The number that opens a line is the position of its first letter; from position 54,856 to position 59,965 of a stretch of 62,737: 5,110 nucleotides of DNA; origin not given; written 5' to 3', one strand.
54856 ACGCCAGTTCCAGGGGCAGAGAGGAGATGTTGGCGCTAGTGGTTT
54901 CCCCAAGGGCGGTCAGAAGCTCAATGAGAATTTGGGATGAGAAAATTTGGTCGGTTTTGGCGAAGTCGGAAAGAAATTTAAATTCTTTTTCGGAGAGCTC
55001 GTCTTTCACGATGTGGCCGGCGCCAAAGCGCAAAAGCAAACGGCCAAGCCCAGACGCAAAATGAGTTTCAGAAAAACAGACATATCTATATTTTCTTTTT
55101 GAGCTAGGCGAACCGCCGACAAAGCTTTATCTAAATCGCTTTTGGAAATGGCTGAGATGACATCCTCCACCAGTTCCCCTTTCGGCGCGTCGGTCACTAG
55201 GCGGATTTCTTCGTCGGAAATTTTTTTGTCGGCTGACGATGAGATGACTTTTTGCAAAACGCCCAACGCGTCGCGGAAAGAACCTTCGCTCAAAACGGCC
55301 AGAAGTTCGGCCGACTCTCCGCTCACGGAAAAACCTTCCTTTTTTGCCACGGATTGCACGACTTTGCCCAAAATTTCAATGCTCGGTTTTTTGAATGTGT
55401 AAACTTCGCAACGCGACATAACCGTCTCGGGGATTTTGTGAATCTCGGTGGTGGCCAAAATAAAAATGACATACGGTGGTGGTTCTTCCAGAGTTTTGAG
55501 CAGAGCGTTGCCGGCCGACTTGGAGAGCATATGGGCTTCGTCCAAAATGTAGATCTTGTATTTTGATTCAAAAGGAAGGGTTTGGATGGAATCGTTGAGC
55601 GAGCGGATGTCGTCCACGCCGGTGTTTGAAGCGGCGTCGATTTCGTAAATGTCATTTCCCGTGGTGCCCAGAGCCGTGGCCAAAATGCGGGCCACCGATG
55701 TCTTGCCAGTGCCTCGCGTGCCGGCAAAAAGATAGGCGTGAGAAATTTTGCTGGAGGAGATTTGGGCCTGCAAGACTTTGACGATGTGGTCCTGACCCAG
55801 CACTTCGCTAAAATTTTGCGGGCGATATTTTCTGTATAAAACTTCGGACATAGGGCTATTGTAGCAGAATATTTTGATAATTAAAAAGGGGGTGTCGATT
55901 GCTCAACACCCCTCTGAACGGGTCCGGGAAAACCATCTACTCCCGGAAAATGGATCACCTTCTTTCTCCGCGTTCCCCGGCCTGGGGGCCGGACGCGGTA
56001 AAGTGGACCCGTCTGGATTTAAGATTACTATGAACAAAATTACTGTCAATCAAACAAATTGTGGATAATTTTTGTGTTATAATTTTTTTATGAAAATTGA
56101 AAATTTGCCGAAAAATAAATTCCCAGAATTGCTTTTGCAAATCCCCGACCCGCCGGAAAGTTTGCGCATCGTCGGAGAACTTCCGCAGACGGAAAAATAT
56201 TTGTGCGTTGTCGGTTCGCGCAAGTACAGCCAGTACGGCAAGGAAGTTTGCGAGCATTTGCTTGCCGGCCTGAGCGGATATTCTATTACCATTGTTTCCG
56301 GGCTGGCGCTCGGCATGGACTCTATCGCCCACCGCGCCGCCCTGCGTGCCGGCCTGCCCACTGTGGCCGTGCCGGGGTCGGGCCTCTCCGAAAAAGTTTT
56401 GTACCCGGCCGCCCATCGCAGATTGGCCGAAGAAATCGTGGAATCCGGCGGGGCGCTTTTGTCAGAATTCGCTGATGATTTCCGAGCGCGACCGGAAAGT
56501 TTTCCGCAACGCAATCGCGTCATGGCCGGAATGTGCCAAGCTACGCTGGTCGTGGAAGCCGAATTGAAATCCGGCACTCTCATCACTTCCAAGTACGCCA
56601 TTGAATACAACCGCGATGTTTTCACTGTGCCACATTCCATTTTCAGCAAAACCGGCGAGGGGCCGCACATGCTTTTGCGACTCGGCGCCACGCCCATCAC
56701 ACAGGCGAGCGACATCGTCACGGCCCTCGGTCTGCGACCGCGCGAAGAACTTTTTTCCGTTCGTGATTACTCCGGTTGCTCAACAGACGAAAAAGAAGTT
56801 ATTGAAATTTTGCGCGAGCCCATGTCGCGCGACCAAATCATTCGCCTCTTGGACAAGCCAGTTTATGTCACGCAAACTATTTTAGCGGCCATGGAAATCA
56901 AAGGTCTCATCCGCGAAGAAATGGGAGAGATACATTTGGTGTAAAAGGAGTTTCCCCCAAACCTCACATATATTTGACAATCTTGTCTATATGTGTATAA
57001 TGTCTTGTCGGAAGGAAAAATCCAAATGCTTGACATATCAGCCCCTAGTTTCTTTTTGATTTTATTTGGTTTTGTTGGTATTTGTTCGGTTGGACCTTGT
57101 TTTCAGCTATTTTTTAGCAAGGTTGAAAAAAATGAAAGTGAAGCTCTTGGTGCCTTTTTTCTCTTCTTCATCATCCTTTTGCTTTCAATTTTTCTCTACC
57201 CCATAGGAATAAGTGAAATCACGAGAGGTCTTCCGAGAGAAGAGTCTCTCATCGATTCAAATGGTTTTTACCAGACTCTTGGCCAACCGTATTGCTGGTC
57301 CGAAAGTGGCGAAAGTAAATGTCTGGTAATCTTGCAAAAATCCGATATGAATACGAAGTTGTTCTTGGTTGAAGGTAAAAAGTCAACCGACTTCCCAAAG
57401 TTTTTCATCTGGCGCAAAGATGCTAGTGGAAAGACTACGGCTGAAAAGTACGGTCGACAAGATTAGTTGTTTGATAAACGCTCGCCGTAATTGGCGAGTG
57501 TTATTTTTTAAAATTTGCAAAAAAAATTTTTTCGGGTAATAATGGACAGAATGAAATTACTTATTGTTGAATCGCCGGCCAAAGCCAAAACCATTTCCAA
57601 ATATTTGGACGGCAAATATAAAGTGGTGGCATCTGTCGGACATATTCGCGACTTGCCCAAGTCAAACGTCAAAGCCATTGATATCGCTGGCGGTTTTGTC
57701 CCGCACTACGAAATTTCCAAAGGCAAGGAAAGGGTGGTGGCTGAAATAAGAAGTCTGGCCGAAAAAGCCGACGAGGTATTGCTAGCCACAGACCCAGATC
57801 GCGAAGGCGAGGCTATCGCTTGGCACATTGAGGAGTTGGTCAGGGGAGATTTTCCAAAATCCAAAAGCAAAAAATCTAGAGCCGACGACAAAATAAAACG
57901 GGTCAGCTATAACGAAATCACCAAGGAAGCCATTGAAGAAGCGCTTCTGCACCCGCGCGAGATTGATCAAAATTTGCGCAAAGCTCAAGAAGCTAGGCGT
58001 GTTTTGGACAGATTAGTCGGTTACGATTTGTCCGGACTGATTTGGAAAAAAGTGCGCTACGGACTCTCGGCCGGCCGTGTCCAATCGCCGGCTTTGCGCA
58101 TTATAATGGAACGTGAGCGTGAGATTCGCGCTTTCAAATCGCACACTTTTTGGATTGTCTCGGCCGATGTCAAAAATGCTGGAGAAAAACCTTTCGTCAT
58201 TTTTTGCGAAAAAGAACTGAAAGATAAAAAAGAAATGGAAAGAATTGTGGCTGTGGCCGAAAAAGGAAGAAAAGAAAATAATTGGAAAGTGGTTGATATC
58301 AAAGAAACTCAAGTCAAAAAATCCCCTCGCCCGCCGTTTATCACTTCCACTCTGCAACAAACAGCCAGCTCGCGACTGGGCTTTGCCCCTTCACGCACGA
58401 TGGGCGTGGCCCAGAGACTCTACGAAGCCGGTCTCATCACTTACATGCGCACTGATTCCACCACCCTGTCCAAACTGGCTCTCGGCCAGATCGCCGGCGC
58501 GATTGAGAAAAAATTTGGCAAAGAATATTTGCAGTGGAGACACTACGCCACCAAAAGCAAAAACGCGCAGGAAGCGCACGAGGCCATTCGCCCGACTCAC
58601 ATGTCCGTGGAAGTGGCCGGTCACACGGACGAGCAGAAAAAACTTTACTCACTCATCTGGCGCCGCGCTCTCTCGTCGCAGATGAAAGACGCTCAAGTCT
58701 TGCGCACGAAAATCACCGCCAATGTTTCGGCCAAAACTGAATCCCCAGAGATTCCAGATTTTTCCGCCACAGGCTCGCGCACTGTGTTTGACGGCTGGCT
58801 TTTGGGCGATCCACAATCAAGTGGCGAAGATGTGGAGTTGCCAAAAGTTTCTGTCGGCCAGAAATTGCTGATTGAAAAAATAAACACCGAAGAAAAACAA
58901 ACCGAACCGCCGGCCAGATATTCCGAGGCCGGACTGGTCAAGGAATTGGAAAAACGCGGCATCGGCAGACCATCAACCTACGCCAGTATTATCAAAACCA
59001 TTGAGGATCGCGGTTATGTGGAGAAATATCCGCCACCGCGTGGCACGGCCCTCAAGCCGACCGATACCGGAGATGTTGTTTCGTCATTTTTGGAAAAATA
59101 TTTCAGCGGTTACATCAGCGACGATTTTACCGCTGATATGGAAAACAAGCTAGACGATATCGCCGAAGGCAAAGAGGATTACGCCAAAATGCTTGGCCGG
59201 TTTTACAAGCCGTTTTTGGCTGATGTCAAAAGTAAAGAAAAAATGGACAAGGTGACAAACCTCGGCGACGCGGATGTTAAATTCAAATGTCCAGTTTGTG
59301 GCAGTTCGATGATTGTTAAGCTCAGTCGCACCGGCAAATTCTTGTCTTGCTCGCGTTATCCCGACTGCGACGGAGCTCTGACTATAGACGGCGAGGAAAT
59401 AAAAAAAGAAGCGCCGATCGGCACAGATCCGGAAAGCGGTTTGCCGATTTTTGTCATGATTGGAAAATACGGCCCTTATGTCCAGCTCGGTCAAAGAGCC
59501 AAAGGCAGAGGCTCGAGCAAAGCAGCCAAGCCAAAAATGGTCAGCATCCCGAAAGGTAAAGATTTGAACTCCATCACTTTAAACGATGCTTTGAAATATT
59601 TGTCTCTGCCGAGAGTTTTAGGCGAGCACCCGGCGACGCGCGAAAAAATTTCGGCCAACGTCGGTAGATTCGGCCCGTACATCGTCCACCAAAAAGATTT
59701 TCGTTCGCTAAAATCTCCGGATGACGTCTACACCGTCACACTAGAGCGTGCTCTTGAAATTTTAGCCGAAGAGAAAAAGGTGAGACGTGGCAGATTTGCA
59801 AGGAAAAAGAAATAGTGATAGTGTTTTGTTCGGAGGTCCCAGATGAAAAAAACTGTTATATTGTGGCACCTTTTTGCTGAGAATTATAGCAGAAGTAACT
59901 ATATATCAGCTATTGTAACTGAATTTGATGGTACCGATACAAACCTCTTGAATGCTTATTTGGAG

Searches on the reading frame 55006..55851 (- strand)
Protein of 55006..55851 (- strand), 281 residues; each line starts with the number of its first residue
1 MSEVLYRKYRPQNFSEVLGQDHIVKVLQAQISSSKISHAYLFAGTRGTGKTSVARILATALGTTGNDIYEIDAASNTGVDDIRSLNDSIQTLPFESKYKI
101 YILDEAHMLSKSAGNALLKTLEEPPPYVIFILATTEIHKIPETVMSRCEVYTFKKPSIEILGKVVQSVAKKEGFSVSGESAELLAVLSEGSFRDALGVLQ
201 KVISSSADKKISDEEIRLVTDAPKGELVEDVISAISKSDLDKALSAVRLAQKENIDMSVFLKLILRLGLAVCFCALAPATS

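Call 6: search_protein_families(library=pfam, proteins=[window:55006-55851:-], max_evalue=0.1)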
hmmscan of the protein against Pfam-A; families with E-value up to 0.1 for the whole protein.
window:55006-55851:- (281 aa): 29 families (the best 25 are shown)
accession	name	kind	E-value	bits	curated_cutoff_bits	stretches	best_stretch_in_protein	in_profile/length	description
PF13177.12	DNA_pol3_delta2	-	2.3e-35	122.4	27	2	75-156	79-160/161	DNA polymerase III, delta subunit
PF00004.35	AAA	-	1.1e-13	52.2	21.2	1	41-152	2-127/131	ATPase family associated with various cellular activities (AAA)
PF05496.18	RuvB_N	-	2.5e-07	31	27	1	10-123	2-110/159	Holliday junction DNA helicase RuvB P-loop domain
PF13604.12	AAA_30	-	8.5e-05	22.8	27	1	40-123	21-114/191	AAA domain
PF13401.12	AAA_22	-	0.00027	21.7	27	0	41-83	9-51/130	AAA domain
PF22608.2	DNAX_ATPase_lid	-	0.00046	20.3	27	1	165-205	6-46/49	DNA polymerase III clamp loader subunit, ATPase lid domain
PF13173.12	AAA_14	-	0.00053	20.4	27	1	39-136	4-100/129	AAA domain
PF07728.20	AAA_5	-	0.0012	19.2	22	1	41-123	3-92/139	AAA domain (dynein-related subfamily)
PF21960.2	RCF1-5-like_lid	-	0.0014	19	27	1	164-199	2-38/43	RCF1/5-like, AAA+ ATPase lid domain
PF01078.27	Mg_chelatase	-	0.0016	18.3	20.3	1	14-97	2-81/207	Magnesium chelatase, subunit ChlI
PF06068.19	TIP49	-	0.0019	17.9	23.8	0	25-63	37-76/347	TIP49 P-loop domain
PF06144.19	DNA_pol3_delta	-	0.0045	17.4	21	1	80-135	40-101/124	DNA polymerase III, delta subunit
PF13238.12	AAA_18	-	0.0057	17.5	29.4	1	42-72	3-32/128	AAA domain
PF06414.18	Zeta_toxin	-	0.0067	16.3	22.3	1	34-67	13-46/199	Zeta toxin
PF05673.19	DUF815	-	0.0071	16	23.8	1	29-92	45-105/249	Protein of unknown function (DUF815)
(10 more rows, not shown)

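Call 19: find_related_loci(query=window:55006-55851:-, collection=genome_contigs, flank=10000)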
Query window:55006-55851:- (281 aa) in genome_contigs; peptide patterns used: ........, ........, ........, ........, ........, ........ (x = any residue, [..] = any of these).
438 stretches matched a pattern; 234 encode a relative of the query (tblastn E <= 1e-3); the best 80 are kept; 80 distinct loci.
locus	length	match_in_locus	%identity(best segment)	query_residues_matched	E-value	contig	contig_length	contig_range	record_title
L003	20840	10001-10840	70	1-279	5e-133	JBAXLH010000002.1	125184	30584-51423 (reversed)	MAG: bacterium isolate ELA422 MAG422_2, whole genome shotgun sequence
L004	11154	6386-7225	69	1-279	1e-130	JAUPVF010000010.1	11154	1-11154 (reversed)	MAG: Patescibacteria group bacterium isolate erpe_2018_sw_27hr_WHONDRS-SW48-000094_B_bin.11 scaffold_136581, whole genom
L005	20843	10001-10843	69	1-281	2e-129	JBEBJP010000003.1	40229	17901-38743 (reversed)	MAG: Parcubacteria group bacterium isolate SF2_12 NODE_365_length_40229_cov_13.285696, whole genome shotgun sequence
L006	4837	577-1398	69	1-274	7e-129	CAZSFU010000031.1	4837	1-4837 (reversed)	MAG TPA_asm: uncultured Candidatus Saccharibacteria bacterium isolate SRP170004_co1_24 genome assembly, contig: NODE_289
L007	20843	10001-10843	68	1-281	2e-127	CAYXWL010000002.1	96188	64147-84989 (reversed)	MAG TPA_asm: uncultured Candidatus Saccharibacteria bacterium isolate SRP135725_co2_296 genome assembly, contig: k141_43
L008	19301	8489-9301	71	1-271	1e-127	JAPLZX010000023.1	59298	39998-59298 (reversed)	MAG: Candidatus Zambryskiibacteriota bacterium isolate LacPavin_0419_WC90_MAG_35_8 LacPavin_0419_WC90_scaffold_141876, w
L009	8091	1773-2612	67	1-279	4e-127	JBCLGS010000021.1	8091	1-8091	Parcubacteria group bacterium isolate SLM_LV1_02b-A19 Node_21_length_8091_cov_24.815080, whole genome shotgun sequence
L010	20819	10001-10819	70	2-274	7e-127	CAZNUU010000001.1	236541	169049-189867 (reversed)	MAG TPA_asm: uncultured Candidatus Saccharibacteria bacterium isolate SRP273308_co1_7 genome assembly, contig: NODE_41_l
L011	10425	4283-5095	70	1-271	1e-126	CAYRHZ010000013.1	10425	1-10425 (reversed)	MAG TPA_asm: uncultured Candidatus Saccharibacteria bacterium isolate SRP286056_co1_489 genome assembly, contig: NODE_82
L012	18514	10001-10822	68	1-274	7e-126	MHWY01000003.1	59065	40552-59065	MAG: Candidatus Zambryskibacteria bacterium RIFOXYD1_FULL_40_13 rifoxyd1_full_scaffold_141, whole genome shotgun sequenc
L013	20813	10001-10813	70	1-271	6e-126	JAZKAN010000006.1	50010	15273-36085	MAG: Patescibacteria group bacterium isolate ADI_H3L2_1_122_18_3-bin027_1 ADIH3L21_B027_1_000000000006, whole genome sho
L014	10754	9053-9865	69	1-271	2e-125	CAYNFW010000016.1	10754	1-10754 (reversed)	MAG TPA_asm: uncultured Candidatus Saccharibacteria bacterium isolate binchicken_co241_359 genome assembly, contig: NODE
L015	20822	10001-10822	69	1-274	2e-125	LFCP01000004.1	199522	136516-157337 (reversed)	MAG: Parcubacteria bacterium C7867-006 C7867_00034, whole genome shotgun sequence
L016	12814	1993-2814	68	1-274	2e-125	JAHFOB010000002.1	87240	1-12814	MAG: Candidatus Zambryskiibacteriota bacterium isolate nzgw494 NODE_102_length_87241_cov_4.070673, whole genome shotgun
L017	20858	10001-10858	66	1-274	3e-125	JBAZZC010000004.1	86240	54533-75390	MAG: Candidatus Paceibacterota bacterium isolate SO_2017_GW1_97 NODE_1698_length_86240_cov_1.538107_OW334_2017, whole ge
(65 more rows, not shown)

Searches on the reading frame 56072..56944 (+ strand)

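Call 52: search_protein_families(library=pfam, proteins=[window:56072-56944:+], max_evalue=0.0001)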
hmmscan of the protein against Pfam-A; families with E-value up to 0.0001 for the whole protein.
window:56072-56944:+ (290 aa): 1 family
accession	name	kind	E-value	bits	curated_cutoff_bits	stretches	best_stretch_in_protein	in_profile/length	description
PF02481.21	DNA_processg_A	-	5.8e-63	212.3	29.6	1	9-210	9-211/212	DNA recombination-mediator protein A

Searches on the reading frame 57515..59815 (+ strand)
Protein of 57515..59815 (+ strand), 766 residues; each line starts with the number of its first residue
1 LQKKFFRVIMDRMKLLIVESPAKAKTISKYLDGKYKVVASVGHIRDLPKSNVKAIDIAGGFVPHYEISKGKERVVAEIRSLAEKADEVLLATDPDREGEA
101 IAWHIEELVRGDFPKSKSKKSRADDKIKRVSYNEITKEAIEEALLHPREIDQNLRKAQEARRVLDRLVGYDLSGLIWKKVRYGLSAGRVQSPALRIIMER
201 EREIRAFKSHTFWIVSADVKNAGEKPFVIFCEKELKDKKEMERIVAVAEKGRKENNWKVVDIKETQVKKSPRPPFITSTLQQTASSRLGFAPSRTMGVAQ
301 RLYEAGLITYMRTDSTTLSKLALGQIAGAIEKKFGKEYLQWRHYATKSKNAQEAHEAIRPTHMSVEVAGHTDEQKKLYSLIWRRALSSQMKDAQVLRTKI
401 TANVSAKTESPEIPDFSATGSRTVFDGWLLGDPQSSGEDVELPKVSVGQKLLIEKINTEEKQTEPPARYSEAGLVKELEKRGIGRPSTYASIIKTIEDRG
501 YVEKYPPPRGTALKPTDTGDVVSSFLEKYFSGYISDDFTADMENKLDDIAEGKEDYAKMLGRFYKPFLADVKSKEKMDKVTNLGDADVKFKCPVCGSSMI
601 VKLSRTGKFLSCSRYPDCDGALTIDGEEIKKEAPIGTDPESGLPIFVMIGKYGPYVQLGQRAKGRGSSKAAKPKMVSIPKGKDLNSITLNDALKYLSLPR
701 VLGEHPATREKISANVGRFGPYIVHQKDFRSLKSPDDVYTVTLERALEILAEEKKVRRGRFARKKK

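Call 52: search_protein_families(library=pfam, proteins=[window:57515-59815:+], max_evalue=0.0001)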
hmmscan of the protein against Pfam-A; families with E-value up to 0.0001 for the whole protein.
window:57515-59815:+ (766 aa): 4 families
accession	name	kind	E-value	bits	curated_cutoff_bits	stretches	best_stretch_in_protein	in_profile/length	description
PF01131.25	Topoisom_bac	-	7.2e-122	407.7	35.1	1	150-559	2-409/411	DNA topoisomerase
PF13368.11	Toprim_C_rpt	-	1.8e-34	117.8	22.3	2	705-757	1-53/57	Topoisomerase C-terminal repeat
PF01751.28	Toprim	-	1.1e-22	80.5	23.1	1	15-114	2-82/96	Toprim domain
PF01396.24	Zn_ribbon_Top1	-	7.5e-12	45.3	32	1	591-621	3-33/39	Topoisomerase DNA binding C4 zinc finger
